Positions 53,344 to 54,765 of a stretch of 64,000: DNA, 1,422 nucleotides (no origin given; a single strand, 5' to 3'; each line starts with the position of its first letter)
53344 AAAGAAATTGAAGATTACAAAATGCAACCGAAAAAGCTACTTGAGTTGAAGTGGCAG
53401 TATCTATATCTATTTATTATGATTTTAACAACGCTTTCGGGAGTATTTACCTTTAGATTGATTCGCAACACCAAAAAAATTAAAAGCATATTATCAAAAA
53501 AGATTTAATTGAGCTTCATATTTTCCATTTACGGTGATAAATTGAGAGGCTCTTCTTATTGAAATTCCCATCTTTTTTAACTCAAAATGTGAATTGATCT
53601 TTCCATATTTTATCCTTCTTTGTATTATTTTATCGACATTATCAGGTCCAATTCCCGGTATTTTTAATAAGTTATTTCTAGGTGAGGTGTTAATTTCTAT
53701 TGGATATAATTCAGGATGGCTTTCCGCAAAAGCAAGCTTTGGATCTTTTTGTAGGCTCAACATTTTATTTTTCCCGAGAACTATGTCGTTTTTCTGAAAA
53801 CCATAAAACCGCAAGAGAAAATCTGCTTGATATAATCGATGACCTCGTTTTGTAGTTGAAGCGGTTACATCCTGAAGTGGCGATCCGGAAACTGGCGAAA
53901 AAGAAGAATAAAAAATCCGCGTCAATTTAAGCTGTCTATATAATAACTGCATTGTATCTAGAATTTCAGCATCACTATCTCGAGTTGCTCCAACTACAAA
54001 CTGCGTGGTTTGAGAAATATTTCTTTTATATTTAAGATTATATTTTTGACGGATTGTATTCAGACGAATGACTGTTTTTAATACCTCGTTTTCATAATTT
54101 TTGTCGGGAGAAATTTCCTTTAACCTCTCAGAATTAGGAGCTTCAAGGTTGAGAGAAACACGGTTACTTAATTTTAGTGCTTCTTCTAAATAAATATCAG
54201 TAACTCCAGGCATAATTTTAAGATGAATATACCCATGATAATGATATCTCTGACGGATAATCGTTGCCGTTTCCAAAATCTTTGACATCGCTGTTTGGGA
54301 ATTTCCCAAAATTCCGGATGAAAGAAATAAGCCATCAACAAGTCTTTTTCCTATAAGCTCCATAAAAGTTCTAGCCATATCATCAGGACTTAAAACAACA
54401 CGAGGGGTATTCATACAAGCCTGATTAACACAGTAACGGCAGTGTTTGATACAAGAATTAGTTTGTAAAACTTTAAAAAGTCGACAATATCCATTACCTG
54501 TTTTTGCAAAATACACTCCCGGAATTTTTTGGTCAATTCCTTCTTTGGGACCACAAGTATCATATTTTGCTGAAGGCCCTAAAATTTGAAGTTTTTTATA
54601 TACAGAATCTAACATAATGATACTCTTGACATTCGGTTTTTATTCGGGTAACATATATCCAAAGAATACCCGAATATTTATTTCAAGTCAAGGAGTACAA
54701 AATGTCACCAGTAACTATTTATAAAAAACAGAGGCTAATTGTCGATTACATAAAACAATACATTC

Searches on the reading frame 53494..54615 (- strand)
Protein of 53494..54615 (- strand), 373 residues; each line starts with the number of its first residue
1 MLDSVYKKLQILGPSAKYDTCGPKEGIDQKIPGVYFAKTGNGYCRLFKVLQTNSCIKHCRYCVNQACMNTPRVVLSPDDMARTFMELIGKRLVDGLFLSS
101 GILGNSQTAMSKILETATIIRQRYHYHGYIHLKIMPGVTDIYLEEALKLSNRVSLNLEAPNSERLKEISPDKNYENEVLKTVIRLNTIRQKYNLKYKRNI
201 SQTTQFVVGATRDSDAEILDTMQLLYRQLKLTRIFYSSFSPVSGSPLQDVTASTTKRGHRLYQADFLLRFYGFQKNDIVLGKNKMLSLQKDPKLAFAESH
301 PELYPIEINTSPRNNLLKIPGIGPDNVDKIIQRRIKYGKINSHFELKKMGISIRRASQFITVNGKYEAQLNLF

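Call 5: search_protein_families(library=ncbifam, proteins=[window:53494-54615:-])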
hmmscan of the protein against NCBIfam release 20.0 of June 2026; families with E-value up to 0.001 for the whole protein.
window:53494-54615:- (373 aa): 2 families
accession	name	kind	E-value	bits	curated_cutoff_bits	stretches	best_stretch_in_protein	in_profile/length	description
TIGR03916.1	rSAM_link_UDG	hypoth_equivalog_domain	2.7e-91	306.8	343.5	1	6-368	2-382/415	putative DNA modification/repair radical SAM protein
TIGR01259.1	comE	subfamily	0.00024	21.1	152.35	1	301-349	55-103/120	comEA protein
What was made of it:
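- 53494..54615 (-): Radical-SAM / helix-hairpin-helix gene (373 aa), a putative DNA modification or repair enzyme. TIGR03916-like at 306.8 bits, below the 343.5 cutoff (call 5).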

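Call 26: find_related_loci(query=window:53494-54615:-, collection=metagenome_contigs, flank=2500)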
Query window:53494-54615:- (373 aa) in metagenome_contigs; peptide patterns used: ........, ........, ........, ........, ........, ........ (x = any residue, [..] = any of these).
136 stretches matched a pattern; 1 encode a relative of the query (tblastn E <= 1e-3); 1 distinct loci.
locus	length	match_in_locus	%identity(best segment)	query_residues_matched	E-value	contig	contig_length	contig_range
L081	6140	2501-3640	38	7-369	6e-88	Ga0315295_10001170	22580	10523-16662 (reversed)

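Call 27: find_homologous_proteins(query=window:53494-54615:-, max_evalue=1e-20)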
Query window:53494-54615:- (373 aa): 7935 proteins with E <= 1e-20 among 8000 candidates; the best 120 are listed.
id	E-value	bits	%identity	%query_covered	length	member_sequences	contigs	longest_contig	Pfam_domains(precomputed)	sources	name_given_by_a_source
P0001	2.5e-223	759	94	100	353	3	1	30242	PF04055.28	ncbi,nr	ncbi:MAG: Radical SAM domain protein [candidate division CPR3 bacterium GW2011_GWE2_35_7]|nr:MAG: Ra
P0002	7.4e-151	520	62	100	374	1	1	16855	PF04055.28,PF12836.14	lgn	-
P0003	2.6e-103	364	47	95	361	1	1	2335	PF04055.28,PF12836.14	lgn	-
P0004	4.2e-103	363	49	96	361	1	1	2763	PF12836.14,PF00633.30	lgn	-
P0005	1.2e-102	362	51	88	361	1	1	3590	PF04055.28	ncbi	ncbi:radical SAM protein [Patescibacteria group bacterium]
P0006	2.7e-102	361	49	96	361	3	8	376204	PF04055.28,PF12836.14,PF00633.30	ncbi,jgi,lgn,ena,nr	ncbi:MAG TPA: helix-hairpin-helix domain-containing protein [Candidatus Dojkabacteria bacterium]|nr:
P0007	4.1e-102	360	46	96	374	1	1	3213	PF04055.28,PF12836.14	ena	-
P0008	4.2e-102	360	48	96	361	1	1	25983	PF04055.28,PF12836.14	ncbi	ncbi:radical SAM protein [Patescibacteria group bacterium]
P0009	4.8e-102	360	46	95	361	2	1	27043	PF04055.28,PF12836.14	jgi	-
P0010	6.9e-102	359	47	96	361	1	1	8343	PF12836.14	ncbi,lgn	-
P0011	7.0e-102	359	48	96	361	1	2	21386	PF04055.28,PF12836.14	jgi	jgi:predicted DNA-binding helix-hairpin-helix protein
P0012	1.2e-101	359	49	92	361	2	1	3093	PF12836.14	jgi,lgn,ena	-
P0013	2.5e-101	358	48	96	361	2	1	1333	PF04055.28,PF12836.14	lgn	-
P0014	2.5e-101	358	48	96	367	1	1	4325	PF04055.28,PF12836.14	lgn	-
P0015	7.4e-101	356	46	94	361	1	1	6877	PF04055.28,PF12836.14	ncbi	-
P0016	1.6e-100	355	48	96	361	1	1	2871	PF04055.28,PF12836.14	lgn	-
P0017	2.1e-100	355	48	95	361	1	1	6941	PF12836.14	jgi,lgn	-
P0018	1.4e-99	352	48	95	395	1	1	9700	PF04055.28,PF12836.14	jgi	jgi:predicted DNA-binding helix-hairpin-helix protein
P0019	1.5e-99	352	50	88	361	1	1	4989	PF04055.28,PF12836.14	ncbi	-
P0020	1.7e-99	352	46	96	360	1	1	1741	PF04055.28,PF12836.14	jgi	-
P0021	1.9e-99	351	46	96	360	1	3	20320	PF04055.28,PF12836.14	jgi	jgi:predicted DNA-binding helix-hairpin-helix protein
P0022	2.2e-99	351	47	96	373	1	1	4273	PF04055.28,PF12836.14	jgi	-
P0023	2.3e-99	351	47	96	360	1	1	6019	PF04055.28,PF12836.14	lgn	-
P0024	5.6e-99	350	47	96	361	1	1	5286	PF04055.28,PF12836.14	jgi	jgi:predicted DNA-binding helix-hairpin-helix protein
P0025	5.8e-99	350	47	95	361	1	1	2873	PF04055.28,PF12836.14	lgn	-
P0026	8.7e-99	349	47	97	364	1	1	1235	PF04055.28,PF12836.14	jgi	-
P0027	1.0e-98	349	48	96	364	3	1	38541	PF04055.28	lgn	-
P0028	1.6e-98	348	46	95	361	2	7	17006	PF04055.28,PF12836.14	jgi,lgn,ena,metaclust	metaclust:\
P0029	1.9e-98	348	48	96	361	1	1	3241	PF12836.14,PF00633.30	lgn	-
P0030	2.2e-98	348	47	96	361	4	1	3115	PF04055.28,PF12836.14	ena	-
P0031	3.3e-98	347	49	95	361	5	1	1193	PF04055.28,PF12836.14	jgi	-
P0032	4.3e-98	347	49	88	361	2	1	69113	PF04055.28,PF12836.14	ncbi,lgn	-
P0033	4.4e-98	347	46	95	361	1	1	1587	PF12836.14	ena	-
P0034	5.2e-98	347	49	88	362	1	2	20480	PF04055.28,PF12836.14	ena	-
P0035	6.1e-98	346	50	88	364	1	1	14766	PF04055.28,PF12836.14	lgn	-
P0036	1.0e-97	346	45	97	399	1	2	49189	PF12836.14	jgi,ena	-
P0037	1.0e-97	346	47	95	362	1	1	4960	PF04055.28,PF12836.14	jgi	jgi:predicted DNA-binding helix-hairpin-helix protein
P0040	1.2e-97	345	46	95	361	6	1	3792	PF04055.28,PF12836.14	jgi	jgi:predicted DNA-binding helix-hairpin-helix protein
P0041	1.2e-97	345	48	88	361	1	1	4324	PF04055.28,PF12836.14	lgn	-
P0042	1.5e-97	345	46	93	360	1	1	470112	PF04055.28,PF12836.14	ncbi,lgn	-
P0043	1.6e-97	345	47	96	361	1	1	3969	PF04055.28,PF12836.14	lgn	-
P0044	1.6e-97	345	46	95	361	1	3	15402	PF04055.28,PF12836.14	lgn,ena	-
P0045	1.7e-97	345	48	95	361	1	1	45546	PF04055.28,PF12836.14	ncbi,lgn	-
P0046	1.9e-97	345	49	88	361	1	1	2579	PF04055.28,PF12836.14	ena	-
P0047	2.6e-97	344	49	93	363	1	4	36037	PF04055.28,PF12836.14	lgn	-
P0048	3.0e-97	344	48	88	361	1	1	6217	PF04055.28,PF12836.14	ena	-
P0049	3.0e-97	344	47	95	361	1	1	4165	PF04055.28,PF12836.14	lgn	-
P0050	3.3e-97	344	48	88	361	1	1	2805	PF04055.28,PF12836.14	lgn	-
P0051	3.4e-97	344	46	96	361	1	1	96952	PF04055.28,PF12836.14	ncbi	-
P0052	3.6e-97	344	48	88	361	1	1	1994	PF04055.28,PF12836.14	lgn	-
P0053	5.9e-97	343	48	86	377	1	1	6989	PF04055.28,PF12836.14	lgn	-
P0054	6.3e-97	343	48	89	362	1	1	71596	PF04055.28,PF12836.14,PF00633.30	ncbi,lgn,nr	ncbi:helix-hairpin-helix domain-containing protein [Candidatus Dojkabacteria bacterium]|nr:helix-hai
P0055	6.6e-97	343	46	96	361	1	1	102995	PF04055.28,PF12836.14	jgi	-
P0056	7.8e-97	343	48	96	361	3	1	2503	PF04055.28,PF12836.14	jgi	-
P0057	1.3e-96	342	46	95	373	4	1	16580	PF04055.28,PF12836.14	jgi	-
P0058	1.4e-96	342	46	96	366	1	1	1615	PF04055.28,PF12836.14,PF00633.30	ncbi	-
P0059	1.5e-96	342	47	96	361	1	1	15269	PF04055.28,PF12836.14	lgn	-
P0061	1.6e-96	342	49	89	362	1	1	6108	PF04055.28,PF12836.14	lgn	-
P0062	1.8e-96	342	47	96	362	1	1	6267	PF04055.28,PF12836.14,PF00633.30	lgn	-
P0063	2.1e-96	341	45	96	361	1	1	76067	PF04055.28,PF12836.14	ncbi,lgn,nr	ncbi:helix-hairpin-helix domain-containing protein [Candidatus Dojkabacteria bacterium]|nr:helix-hai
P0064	2.4e-96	341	46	95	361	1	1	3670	PF04055.28,PF12836.14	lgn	-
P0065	2.5e-96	341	46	95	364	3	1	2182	PF04055.28,PF12836.14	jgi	-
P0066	3.0e-96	341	47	95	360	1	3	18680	PF04055.28,PF12836.14,PF00633.30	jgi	-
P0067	3.1e-96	341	47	88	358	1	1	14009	PF04055.28,PF12836.14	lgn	-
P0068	3.6e-96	341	48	88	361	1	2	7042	PF04055.28,PF12836.14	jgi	-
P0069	3.9e-96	340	45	95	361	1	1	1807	PF04055.28,PF12836.14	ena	-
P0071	5.4e-96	340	46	96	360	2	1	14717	PF04055.28,PF12836.14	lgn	-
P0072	8.7e-96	339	47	96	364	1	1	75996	PF04055.28,PF12836.14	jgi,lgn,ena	-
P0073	1.3e-95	339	47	88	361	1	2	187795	PF04055.28,PF12836.14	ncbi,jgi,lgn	ncbi:MAG: radical SAM protein [Candidatus Woesebacteria bacterium]|jgi:predicted DNA-binding helix-h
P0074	2.0e-95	338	47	95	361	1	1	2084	PF04055.28,PF12836.14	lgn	-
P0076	2.3e-95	338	47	96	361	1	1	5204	PF04055.28,PF12836.14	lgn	-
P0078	2.8e-95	338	46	95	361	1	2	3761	PF04055.28,PF12836.14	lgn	-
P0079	3.0e-95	338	47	88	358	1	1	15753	PF04055.28,PF12836.14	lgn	-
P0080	4.5e-95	337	47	88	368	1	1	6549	PF04055.28,PF12836.14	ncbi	-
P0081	5.4e-95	337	46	96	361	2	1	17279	PF04055.28,PF12836.14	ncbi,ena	-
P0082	5.8e-95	337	47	88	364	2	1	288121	PF04055.28,PF12836.14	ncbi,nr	ncbi:putative DNA modification/repair radical SAM protein [Patescibacteria group bacterium]|nr:putat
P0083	7.4e-95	336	46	96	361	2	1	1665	PF04055.28,PF12836.14,PF00633.30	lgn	-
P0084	7.7e-95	336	46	95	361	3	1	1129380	PF12836.14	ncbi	-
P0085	7.9e-95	336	47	88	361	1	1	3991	PF04055.28,PF12836.14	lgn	-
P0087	1.8e-94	335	46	95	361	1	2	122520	PF04055.28,PF12836.14,PF00633.30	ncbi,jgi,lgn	-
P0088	2.2e-94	335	46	95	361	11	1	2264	PF04055.28,PF12836.14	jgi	-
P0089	2.9e-94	334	47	95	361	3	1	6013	PF04055.28,PF12836.14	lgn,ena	-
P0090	3.1e-94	334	45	96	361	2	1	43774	PF04055.28,PF12836.14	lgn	-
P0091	4.2e-94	334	46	96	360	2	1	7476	PF04055.28,PF12836.14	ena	-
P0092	4.4e-94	334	45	96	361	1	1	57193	PF04055.28,PF12836.14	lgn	-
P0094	7.7e-94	333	47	89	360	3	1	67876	PF04055.28,PF12836.14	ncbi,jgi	jgi:predicted DNA-binding helix-hairpin-helix protein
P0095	8.6e-94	333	46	95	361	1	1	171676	PF12836.14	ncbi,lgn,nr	ncbi:putative DNA modification/repair radical SAM protein [Candidatus Dojkabacteria bacterium]|nr:pu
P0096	8.9e-94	333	47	88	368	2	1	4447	PF04055.28,PF12836.14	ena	-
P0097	9.6e-94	333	46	95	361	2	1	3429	PF04055.28,PF12836.14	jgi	jgi:predicted DNA-binding helix-hairpin-helix protein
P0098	1.1e-93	332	46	96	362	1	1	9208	PF04055.28,PF12836.14,PF00633.30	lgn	-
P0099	1.4e-93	332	46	95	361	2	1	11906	PF04055.28,PF12836.14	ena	-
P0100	1.5e-93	332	46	96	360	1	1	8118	PF04055.28,PF12836.14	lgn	-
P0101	1.9e-93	332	45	96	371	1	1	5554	PF04055.28,PF12836.14,PF00633.30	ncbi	-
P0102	2.3e-93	331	46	95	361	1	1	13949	PF04055.28,PF12836.14,PF00633.30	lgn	-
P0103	2.4e-93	331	46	96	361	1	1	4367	PF04055.28,PF12836.14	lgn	-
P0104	2.4e-93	331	47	95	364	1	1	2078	PF04055.28,PF12836.14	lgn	-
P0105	3.0e-93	331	44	96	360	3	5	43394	PF12836.14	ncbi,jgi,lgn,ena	-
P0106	3.3e-93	331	46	89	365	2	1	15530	PF04055.28,PF12836.14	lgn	-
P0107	3.3e-93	331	46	92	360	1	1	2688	PF04055.28,PF12836.14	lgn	-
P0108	7.3e-93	330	46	96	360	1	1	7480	PF04055.28,PF12836.14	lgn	-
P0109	9.2e-93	329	46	91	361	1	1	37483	PF04055.28,PF12836.14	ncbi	-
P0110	1.0e-92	329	46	96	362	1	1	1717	PF04055.28,PF12836.14,PF00633.30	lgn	-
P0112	1.1e-92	329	45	95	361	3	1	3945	PF12836.14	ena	-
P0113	1.1e-92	329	47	88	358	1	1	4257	PF04055.28,PF12836.14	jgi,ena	-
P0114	1.7e-92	328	45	88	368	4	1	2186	PF04055.28,PF12836.14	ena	-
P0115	1.7e-92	328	43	96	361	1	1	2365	PF04055.28,PF12836.14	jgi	jgi:predicted DNA-binding helix-hairpin-helix protein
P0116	1.8e-92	328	45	96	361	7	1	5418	PF04055.28,PF12836.14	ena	-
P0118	3.5e-92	327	45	95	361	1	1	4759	PF12836.14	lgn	-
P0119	3.6e-92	327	48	88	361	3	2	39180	PF04055.28,PF12836.14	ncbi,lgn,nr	ncbi:MAG: radical SAM protein [Patescibacteria group bacterium]|nr:radical SAM protein [Patescibacte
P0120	3.6e-92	327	46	95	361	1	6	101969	PF04055.28,PF12836.14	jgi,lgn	jgi:predicted DNA-binding helix-hairpin-helix protein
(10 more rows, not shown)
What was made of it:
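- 53494..54615 (-): 94% identical to a candidate division CPR3 protein (call 27).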

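Call 28: find_encoding_contigs(protein=P0001, flank=3000, max_places=3)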
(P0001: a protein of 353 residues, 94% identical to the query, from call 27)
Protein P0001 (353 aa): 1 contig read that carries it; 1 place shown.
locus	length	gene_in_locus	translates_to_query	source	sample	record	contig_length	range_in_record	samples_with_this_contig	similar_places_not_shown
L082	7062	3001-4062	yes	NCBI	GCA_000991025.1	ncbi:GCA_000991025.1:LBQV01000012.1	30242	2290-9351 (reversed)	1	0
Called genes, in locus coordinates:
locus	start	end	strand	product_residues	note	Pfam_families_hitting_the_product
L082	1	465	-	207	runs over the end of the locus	-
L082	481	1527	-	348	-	PF03054:tRNA_Me_trans, PF20259:tRNA_Me_trans_M, PF20258:tRNA_Me_trans_C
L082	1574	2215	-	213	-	PF09335:VTT_dom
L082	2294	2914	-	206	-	PF01726:LexA_DNA_bind, PF00717:Peptidase_S24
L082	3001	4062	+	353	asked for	PF04055:Radical_SAM (faint)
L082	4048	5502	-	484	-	PF13439:Glyco_transf_4, PF00534:Glycos_transf_1, PF13692:Glyco_trans_1_4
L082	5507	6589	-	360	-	PF06925:MGDG_synth, PF04101:Glyco_tran_28_C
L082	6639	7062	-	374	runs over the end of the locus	-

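Call 29: find_encoding_contigs(protein=P0002, flank=3000, max_places=3)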
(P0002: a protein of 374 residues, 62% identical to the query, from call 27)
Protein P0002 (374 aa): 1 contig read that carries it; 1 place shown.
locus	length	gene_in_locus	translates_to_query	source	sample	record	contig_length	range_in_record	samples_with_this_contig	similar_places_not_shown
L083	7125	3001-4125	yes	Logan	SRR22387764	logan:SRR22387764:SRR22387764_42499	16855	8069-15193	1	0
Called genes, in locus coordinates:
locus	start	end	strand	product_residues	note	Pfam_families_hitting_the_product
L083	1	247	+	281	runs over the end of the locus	-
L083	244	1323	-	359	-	PF03054:tRNA_Me_trans, PF20259:tRNA_Me_trans_M, PF20258:tRNA_Me_trans_C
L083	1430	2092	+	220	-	PF09335:VTT_dom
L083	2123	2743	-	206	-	PF01726:LexA_DNA_bind, PF00717:Peptidase_S24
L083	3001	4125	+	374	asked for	PF04055:Radical_SAM, PF12836:HHH_3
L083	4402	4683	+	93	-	-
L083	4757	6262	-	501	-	PF13632:Glyco_trans_2_3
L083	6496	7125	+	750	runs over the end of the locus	PF00270:DEAD (faint), PF04851:ResIII, PF17757:UvrB_inter, PF27431:UvrB_3rd, PF00271:Helicase_C, PF12344:UvrB, PF02151:UVR (weak)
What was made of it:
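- Tried and rejected: That synteny had to be reached through protein homologues instead (calls 27-29).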

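Call 31: find_encoding_contigs(protein=P0006, flank=2000, max_places=2)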
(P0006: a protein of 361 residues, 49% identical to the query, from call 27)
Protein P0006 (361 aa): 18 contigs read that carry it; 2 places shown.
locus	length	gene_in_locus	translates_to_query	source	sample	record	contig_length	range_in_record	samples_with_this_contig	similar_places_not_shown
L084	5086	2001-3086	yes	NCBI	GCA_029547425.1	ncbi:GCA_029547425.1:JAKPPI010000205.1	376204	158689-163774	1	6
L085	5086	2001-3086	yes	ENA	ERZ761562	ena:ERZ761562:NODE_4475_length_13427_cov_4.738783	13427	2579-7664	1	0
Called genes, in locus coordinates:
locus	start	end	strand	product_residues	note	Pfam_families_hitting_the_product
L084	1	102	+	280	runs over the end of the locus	-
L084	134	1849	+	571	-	PF07973:tRNA_SAD, PF00587:tRNA-synt_2b, PF03129:HGTP_anticodon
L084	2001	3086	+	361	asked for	PF00633:HHH (faint), PF04055:Radical_SAM (weak), PF12836:HHH_3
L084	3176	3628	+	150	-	-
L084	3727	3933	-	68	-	-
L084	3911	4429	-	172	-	PF17936:Big_6 (faint)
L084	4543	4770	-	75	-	PF17164:DUF5122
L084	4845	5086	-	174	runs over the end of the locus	PF17164:DUF5122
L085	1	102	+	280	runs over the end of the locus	-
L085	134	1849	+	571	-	PF07973:tRNA_SAD, PF00587:tRNA-synt_2b, PF03129:HGTP_anticodon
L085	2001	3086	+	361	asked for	PF00633:HHH (faint), PF04055:Radical_SAM (weak), PF12836:HHH_3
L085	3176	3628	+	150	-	-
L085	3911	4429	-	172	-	PF17936:Big_6 (faint)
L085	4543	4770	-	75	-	PF17164:DUF5122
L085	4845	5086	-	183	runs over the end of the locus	PF17164:DUF5122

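Call 32: find_encoding_contigs(protein=P0073, flank=2000, max_places=2)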
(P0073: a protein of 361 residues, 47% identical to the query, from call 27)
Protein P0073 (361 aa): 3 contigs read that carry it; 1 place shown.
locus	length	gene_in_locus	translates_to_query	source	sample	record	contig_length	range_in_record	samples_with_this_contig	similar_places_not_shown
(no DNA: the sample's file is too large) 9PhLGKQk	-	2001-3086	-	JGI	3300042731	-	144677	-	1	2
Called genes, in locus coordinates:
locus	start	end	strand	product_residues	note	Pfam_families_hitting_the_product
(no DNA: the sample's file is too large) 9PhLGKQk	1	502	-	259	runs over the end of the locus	PF00561:Abhydrolase_1, PF00975:Thioesterase (weak), PF12697:Abhydrolase_6 (faint), PF12146:Hydrolase_4 (weak)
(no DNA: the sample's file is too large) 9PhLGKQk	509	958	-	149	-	-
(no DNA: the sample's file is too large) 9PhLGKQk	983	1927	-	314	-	-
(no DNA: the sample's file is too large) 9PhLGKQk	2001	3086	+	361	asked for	PF04055:Radical_SAM (weak), PF12836:HHH_3 (weak)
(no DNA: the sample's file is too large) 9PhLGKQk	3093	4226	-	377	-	-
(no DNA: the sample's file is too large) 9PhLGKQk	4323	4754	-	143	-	-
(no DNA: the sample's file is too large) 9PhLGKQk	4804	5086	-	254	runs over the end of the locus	-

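Call 33: find_encoding_contigs(protein=P0082, flank=2000, max_places=2)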
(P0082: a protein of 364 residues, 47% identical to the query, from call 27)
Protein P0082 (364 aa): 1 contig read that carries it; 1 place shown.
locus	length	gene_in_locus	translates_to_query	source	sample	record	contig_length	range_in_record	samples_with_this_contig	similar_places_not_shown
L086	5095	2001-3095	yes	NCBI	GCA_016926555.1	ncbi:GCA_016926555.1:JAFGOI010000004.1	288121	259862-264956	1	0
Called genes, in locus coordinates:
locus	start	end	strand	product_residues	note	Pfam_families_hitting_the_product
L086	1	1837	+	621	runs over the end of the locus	PF00133:tRNA-synt_1, PF09334:tRNA-synt_1g, PF19303:Anticodon_3 (weak)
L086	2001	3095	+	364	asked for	PF04055:Radical_SAM (weak), PF12836:HHH_3 (faint)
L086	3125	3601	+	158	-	PF01988:VIT1 (weak)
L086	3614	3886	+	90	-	PF00708:Acylphosphatase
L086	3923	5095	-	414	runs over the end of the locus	-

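Call 34: find_encoding_contigs(protein=P0084, flank=2000, max_places=2)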
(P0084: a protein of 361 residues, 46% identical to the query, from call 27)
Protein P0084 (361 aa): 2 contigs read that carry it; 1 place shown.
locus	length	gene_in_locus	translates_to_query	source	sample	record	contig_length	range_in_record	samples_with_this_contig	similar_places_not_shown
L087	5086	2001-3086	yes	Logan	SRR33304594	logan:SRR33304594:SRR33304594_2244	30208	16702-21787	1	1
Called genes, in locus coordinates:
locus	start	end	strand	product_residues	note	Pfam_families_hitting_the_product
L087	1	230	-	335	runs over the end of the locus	PF01933:CofD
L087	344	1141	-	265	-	PF06182:ABC2_membrane_6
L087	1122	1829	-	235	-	PF06182:ABC2_membrane_6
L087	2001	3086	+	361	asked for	PF12836:HHH_3 (weak)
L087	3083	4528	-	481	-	PF13620:CarboxypepD_reg (faint), PF22904:NOMO1-like_2nd (faint)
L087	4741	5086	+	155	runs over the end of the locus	PF01272:GreA_GreB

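Call 52: find_encoding_contigs(protein=P0008, flank=1500, max_places=1)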
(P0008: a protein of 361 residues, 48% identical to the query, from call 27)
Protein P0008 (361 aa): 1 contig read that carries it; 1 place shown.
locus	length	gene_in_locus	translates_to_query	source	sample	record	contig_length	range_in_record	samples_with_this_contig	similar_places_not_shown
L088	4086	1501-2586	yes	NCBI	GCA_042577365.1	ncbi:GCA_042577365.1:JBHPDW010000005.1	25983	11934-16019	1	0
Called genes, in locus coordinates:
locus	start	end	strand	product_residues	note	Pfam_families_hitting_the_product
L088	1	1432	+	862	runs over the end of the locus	PF00521:DNA_topoisoIV, PF03989:DNA_gyraseA_C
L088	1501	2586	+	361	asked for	PF04055:Radical_SAM, PF12836:HHH_3 (weak)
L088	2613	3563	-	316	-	PF13495:Phage_int_SAM_4 (weak), PF02899:Phage_int_SAM_1, PF00589:Phage_integrase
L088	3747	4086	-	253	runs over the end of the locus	-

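Call 53: find_encoding_contigs(protein=P0009, flank=1500, max_places=1)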
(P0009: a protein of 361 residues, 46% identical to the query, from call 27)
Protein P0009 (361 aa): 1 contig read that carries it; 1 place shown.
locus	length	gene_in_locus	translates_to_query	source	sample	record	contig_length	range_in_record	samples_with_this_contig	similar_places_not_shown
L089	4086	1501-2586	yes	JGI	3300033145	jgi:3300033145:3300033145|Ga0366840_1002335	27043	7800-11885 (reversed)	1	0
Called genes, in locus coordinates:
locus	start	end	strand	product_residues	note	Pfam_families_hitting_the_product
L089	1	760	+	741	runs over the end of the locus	PF00133:tRNA-synt_1, PF09334:tRNA-synt_1g, PF13603:tRNA-synt_1_2, PF08264:Anticodon_1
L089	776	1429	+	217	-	PF00188:CAP (weak)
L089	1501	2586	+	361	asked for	PF04055:Radical_SAM (weak), PF12836:HHH_3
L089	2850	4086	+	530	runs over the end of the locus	PF04041:Glyco_hydro_130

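Call 54: find_encoding_contigs(protein=P0005, flank=1500, max_places=1)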
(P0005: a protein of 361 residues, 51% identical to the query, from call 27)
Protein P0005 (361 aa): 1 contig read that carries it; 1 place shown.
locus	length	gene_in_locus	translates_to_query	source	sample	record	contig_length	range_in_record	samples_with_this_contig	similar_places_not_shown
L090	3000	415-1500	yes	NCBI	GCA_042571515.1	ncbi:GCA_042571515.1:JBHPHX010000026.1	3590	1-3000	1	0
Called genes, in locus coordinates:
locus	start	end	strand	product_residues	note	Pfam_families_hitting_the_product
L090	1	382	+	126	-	PF00293:NUDIX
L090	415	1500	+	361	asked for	PF04055:Radical_SAM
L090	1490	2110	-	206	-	-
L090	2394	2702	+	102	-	PF01741:MscL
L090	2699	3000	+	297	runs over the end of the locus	PF09972:DUF2207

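Call 55: find_encoding_contigs(protein=P0027, flank=1500, max_places=1)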
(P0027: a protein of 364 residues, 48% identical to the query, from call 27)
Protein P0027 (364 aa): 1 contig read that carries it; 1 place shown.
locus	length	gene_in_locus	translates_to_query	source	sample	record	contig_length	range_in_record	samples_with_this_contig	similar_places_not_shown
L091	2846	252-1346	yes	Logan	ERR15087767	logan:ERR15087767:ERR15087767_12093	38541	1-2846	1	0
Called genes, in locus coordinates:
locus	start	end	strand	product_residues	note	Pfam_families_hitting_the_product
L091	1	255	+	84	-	?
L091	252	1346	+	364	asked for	PF04055:Radical_SAM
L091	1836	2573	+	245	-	-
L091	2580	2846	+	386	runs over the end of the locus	PF05970:PIF1 (weak), PF13086:AAA_11 (faint), PF13604:AAA_30, PF24883:NPHP3_N (weak), PF09848:SLFN-g3_helicase (weak), PF13245:AAA_19, PF18335:SH3_13 (weak), PF13538:UvrD_C_2, +2 more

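Call 63: search_protein_families(library=pfam, proteins=[window:53494-54615:-], max_evalue=0.01)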
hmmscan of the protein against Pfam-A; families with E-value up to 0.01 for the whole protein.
window:53494-54615:- (373 aa): 3 families
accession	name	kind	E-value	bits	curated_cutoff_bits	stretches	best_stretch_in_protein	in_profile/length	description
PF04055.27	Radical_SAM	-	5.9e-09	36.8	29.5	1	52-225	4-166/166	Radical SAM superfamily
PF12836.13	HHH_3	-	7.3e-05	23.2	27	1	306-349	6-49/65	Helix-hairpin-helix motif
PF13353.11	Fer4_12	-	0.005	17.6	22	1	49-116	9-76/137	4Fe-4S single cluster domain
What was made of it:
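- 53494..54615 (-): Radical_SAM and HHH_3 domains (call 63).
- On TIGR03916 putative DNA modification/repair radical SAM protein (rSAM_link_UDG): PF12836 at 23.2 bits, just under its cutoff of 27 (call 63); PF12836 is listed as a precomputed hit for most homologues (call 27).
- Checked: Divergent gene, 53494-54615 (-): Radical_SAM and HHH_3 domains (call 63).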
